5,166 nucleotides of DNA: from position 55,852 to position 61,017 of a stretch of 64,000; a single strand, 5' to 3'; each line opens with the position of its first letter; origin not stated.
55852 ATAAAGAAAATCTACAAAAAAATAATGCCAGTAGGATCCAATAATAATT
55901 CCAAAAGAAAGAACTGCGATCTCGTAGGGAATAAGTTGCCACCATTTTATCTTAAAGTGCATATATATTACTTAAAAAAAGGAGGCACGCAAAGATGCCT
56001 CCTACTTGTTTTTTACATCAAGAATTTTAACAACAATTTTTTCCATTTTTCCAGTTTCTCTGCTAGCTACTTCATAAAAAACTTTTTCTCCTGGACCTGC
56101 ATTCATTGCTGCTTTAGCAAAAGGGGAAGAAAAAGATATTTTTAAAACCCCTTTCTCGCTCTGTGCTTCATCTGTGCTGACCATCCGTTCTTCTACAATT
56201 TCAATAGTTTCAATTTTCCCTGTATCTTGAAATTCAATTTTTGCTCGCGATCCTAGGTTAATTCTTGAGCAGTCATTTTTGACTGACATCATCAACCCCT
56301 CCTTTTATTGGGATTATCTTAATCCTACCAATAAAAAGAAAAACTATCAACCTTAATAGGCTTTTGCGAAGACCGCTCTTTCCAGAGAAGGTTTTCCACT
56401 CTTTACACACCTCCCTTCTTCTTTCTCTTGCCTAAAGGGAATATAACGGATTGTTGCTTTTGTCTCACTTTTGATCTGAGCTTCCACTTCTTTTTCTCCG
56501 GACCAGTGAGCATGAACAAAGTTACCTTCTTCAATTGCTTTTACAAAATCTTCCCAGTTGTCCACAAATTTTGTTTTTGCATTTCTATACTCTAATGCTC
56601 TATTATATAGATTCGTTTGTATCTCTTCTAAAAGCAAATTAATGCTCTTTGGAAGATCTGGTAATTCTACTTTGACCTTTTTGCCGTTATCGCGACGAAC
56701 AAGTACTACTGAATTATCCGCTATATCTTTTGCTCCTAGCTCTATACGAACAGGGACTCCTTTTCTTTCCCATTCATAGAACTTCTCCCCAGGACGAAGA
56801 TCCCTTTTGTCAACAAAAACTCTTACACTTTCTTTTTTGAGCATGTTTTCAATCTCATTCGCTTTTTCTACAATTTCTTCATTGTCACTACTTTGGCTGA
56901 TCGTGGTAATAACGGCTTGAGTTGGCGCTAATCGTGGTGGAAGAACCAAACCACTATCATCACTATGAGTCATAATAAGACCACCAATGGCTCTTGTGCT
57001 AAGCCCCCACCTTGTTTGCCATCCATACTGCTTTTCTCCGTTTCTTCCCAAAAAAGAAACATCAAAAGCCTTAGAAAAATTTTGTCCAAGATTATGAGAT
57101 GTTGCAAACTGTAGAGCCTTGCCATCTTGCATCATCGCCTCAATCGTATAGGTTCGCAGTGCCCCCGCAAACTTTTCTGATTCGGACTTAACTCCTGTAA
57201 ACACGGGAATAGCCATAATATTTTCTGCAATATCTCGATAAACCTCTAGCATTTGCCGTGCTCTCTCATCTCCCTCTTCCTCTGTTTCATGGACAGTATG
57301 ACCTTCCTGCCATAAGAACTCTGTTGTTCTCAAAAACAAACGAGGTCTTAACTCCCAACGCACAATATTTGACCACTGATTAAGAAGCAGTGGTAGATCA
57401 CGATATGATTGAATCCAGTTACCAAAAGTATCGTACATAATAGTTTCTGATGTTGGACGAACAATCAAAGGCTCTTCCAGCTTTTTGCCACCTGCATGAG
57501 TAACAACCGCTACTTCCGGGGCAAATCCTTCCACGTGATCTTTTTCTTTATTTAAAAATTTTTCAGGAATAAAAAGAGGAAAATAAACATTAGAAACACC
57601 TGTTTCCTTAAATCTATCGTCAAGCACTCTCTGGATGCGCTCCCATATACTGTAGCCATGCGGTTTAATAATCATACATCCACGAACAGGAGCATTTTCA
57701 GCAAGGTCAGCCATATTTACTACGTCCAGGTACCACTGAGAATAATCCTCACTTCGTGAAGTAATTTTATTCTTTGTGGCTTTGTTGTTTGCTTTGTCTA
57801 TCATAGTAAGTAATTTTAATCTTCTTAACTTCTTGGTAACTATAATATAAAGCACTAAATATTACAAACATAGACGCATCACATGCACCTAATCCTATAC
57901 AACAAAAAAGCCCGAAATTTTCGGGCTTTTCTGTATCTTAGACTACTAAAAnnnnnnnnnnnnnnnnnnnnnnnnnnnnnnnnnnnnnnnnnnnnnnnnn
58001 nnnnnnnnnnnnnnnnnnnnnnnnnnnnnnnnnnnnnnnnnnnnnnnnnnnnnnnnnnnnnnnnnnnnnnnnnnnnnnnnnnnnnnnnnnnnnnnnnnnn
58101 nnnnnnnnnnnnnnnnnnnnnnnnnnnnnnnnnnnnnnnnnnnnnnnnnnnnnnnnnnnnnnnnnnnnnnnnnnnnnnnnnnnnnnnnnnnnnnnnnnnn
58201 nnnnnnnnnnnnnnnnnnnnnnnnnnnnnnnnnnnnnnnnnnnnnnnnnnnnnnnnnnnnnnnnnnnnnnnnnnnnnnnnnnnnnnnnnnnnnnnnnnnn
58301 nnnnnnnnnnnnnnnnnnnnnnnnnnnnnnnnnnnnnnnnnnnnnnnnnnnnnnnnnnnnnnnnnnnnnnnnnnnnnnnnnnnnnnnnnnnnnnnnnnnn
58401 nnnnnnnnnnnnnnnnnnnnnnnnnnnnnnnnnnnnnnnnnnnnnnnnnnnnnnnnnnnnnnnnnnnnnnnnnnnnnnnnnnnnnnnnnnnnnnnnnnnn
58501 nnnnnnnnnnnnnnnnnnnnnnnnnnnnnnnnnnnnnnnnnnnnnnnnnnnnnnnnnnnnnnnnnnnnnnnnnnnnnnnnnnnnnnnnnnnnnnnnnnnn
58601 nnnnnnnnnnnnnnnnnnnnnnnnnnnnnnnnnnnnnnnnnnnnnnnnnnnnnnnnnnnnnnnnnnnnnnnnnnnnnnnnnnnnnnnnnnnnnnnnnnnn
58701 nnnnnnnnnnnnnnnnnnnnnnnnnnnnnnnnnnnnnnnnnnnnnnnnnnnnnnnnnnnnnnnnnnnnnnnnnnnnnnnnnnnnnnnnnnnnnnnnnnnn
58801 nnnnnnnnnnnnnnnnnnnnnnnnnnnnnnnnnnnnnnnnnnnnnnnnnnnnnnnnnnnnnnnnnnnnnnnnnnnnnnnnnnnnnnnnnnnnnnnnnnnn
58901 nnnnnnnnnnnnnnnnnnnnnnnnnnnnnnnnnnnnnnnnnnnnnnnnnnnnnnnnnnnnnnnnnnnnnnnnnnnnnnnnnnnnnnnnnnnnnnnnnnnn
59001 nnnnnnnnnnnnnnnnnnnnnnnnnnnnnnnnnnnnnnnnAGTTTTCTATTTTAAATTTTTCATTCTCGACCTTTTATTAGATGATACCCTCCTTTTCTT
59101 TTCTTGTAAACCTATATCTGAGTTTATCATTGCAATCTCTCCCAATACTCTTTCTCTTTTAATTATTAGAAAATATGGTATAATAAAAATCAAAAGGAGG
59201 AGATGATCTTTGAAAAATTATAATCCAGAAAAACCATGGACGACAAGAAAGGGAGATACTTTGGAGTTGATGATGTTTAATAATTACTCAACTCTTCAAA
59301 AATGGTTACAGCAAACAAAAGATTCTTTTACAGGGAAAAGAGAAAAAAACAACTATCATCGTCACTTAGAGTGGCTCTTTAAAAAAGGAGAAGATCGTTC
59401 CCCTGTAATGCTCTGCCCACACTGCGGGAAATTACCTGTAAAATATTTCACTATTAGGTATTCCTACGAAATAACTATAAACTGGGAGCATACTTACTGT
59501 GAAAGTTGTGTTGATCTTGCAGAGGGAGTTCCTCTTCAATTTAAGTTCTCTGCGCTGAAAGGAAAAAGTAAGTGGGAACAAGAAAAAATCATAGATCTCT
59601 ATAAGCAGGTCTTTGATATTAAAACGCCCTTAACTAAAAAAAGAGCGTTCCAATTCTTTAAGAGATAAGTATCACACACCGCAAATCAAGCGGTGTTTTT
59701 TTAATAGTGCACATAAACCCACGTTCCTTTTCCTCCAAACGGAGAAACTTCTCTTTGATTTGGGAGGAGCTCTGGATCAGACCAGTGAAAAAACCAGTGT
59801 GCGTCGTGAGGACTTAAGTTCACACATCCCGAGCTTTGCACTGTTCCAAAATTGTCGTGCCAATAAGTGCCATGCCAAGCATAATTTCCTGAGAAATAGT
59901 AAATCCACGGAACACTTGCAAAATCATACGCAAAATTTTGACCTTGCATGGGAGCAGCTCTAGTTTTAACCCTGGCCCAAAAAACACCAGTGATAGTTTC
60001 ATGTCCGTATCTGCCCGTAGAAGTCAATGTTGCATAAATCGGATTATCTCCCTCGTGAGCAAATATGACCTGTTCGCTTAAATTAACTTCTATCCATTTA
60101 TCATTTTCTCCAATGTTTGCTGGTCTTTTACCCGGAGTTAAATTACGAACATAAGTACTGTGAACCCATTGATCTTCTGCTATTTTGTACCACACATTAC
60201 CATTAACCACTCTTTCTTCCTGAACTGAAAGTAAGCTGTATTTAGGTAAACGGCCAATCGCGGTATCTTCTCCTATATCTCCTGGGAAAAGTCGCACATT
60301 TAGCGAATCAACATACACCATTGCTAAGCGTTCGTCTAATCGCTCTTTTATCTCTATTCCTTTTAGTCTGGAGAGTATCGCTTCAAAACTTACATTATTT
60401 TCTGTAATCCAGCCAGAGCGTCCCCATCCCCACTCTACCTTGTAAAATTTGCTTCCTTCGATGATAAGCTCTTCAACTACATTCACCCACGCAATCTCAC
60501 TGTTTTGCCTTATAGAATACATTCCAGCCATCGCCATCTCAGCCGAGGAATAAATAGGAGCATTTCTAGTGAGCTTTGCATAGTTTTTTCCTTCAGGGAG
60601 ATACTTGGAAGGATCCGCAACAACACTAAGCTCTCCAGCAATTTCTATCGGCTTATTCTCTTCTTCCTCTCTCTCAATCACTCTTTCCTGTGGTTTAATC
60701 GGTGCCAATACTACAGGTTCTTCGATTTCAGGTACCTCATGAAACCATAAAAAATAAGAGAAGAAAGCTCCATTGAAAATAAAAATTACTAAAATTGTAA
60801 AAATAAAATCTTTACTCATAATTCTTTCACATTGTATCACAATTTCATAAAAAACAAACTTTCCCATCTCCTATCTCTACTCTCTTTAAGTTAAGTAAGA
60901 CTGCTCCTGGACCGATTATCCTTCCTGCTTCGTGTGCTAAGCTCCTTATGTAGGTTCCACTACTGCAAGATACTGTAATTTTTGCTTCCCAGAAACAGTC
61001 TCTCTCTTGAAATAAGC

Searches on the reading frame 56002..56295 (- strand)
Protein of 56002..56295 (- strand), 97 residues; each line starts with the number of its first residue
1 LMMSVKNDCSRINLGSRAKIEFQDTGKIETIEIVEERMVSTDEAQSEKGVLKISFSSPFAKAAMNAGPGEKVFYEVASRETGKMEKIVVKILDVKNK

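Call 6: search_protein_families(library=pfam, proteins=[window:56002-56295:-], max_evalue=0.1)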
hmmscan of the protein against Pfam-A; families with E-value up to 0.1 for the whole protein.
window:56002-56295:- (97 aa): 1 family
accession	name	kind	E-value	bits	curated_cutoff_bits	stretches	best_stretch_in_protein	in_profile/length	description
PF01272.25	GreA_GreB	-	1.2e-09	38.5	26.9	1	10-79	4-66/77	Transcription elongation factor, GreA/GreB, C-term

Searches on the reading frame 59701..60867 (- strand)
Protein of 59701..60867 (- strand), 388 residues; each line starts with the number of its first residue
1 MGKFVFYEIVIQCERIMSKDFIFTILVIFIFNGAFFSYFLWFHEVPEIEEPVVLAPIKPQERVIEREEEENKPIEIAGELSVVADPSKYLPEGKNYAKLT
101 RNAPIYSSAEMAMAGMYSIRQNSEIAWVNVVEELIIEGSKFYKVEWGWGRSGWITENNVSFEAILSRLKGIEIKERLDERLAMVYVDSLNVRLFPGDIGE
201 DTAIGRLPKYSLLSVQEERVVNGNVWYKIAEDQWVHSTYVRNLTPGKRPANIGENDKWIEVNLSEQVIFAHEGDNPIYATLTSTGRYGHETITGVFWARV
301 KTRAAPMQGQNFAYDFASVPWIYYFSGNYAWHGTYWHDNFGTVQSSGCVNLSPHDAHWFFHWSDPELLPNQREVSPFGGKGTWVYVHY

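Call 83: search_protein_families(library=pfam, proteins=[window:59701-60867:-], max_evalue=0.00001)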
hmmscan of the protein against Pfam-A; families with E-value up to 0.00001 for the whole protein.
window:59701-60867:- (388 aa): 1 family
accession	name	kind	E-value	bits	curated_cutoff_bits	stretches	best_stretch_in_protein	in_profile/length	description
PF03734.19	YkuD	-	8.5e-16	59.3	23.4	1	256-385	1-145/146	L,D-transpeptidase catalytic domain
